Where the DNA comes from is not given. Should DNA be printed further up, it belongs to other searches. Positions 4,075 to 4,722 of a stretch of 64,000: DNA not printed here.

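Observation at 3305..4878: Tandem array of four paralogous VirB2/TrbC-like small pilin genes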

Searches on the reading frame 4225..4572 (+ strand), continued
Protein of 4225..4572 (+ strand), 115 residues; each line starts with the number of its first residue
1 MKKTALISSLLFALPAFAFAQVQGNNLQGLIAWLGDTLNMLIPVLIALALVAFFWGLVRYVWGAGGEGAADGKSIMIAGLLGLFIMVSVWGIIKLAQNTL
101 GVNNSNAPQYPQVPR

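Call 68: find_related_loci(query=A3, collection=genome_contigs, flank=10000)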
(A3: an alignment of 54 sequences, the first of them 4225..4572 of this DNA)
Query A3 (115 aa) in genome_contigs; peptide patterns used: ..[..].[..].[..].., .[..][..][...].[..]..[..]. (x = any residue, [..] = any of these).
508 stretches matched a pattern; 481 encode a relative of the query (tblastn E <= 1e-3); the best 80 are kept; 80 distinct loci.
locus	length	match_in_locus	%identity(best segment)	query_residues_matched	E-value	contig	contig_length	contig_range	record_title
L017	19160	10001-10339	59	1-111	1e-35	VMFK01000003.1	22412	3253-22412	MAG: Parcubacteria group bacterium Gr01-1014_56 G01um101456_scaffold_666, whole genome shotgun sequence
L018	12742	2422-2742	60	3-115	7e-33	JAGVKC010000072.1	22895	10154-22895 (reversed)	MAG: Candidatus Paceibacterota bacterium isolate SW_34 c_000000064671, whole genome shotgun sequence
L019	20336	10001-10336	56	1-114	9e-33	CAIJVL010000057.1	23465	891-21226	Candidatus Adlerbacteria bacterium isolate T7-022_bin-222 genome assembly, contig: bin-222:57/69, whole genome shotgun s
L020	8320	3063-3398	49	1-114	2e-31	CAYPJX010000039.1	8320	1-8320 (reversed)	MAG TPA_asm: uncultured Candidatus Saccharibacteria bacterium isolate SRP286056_co2_22 genome assembly, contig: NODE_146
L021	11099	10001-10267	64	24-115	4e-31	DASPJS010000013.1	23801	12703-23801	MAG TPA_asm: Candidatus Paceibacterota bacterium isolate SMAG_U12016 k141_155965, whole genome shotgun sequence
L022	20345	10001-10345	52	1-114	4e-31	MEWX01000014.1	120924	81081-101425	MAG: Candidatus Adlerbacteria bacterium RIFCSPLOWO2_01_FULL_51_16 rifcsplowo2_01_scaffold_2255, whole genome shotgun seq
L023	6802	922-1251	52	1-112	3e-31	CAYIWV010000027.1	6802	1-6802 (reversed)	MAG TPA_asm: uncultured Candidatus Saccharibacteria bacterium isolate ERP119705_co5_641 genome assembly, contig: NODE_15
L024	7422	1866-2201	56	1-114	4e-31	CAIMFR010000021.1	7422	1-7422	Candidatus Adlerbacteria bacterium isolate Ki2-D4_bin-0307 genome assembly, contig: bin-0307:21/73, whole genome shotgun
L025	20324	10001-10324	53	3-115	3e-31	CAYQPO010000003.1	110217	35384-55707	MAG TPA_asm: uncultured Candidatus Saccharibacteria bacterium isolate binchicken_co185_107 genome assembly, contig: NODE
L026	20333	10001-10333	52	1-112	6e-31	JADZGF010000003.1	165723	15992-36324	MAG: Candidatus Nomurabacteria bacterium isolate SJ94 c_000000591644, whole genome shotgun sequence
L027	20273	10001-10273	64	24-115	6e-31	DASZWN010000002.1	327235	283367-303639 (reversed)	MAG TPA_asm: Candidatus Paceibacterota bacterium isolate SMAG_U6158 k141_358405, whole genome shotgun sequence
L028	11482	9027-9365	50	1-111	4e-30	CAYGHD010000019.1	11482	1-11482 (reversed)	MAG TPA_asm: uncultured Candidatus Saccharibacteria bacterium isolate ERP113451_co1_4 genome assembly, contig: NODE_6843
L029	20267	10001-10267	63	24-113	5e-30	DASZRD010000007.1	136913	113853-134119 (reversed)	MAG TPA_asm: Candidatus Paceibacterota bacterium isolate SMAG_U6015 k141_1020893, whole genome shotgun sequence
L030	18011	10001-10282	61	19-113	5e-31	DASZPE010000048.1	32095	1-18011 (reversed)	MAG TPA_asm: Candidatus Paceibacterota bacterium isolate SMAG_U5963 k141_782374, whole genome shotgun sequence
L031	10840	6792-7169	46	1-114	4e-30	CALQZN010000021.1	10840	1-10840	MAG: Candidatus Nomurabacteria bacterium isolate MoH-23oct19-148 genome assembly, contig: MoH-23oct19-C9133, whole genom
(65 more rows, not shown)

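Call 78: search_protein_families(library=phrogs, proteins=[window:4225-4572:+], max_evalue=0.01)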
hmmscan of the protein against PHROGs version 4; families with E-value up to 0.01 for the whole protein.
window:4225-4572:+ (115 aa): 0 families

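Call 91: search_protein_representatives(alignment_id=A3)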
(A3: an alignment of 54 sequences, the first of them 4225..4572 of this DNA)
Query: 54 sequences, 129 profile positions. Proteins with E-value up to 0.001 (for the whole library): 14519; up to 1e-10: 7536; up to 1e-30: 111. The best 150 are listed.
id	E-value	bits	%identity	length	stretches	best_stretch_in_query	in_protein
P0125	2.4e-71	253.4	-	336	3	23-115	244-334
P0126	8.4e-67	238.7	-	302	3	20-118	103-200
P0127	3.3e-62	223.9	-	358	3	12-118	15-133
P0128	1.3e-59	215.4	-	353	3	26-108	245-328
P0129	1.7e-58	211.9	-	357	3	9-113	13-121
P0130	9.7e-57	206.2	-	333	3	6-126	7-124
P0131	1.1e-53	196.3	-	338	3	8-110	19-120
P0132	1.3e-53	196.1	-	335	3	4-123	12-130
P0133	2.1e-53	195.4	-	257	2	22-115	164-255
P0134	9.6e-53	193.3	-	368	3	22-112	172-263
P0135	9.8e-53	193.2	-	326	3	13-118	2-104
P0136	9.5e-52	190.0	-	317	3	14-112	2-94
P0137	1.5e-50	186.1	-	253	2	10-113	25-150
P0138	1.7e-50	186.0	-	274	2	21-108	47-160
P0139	3.7e-50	184.9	-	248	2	23-114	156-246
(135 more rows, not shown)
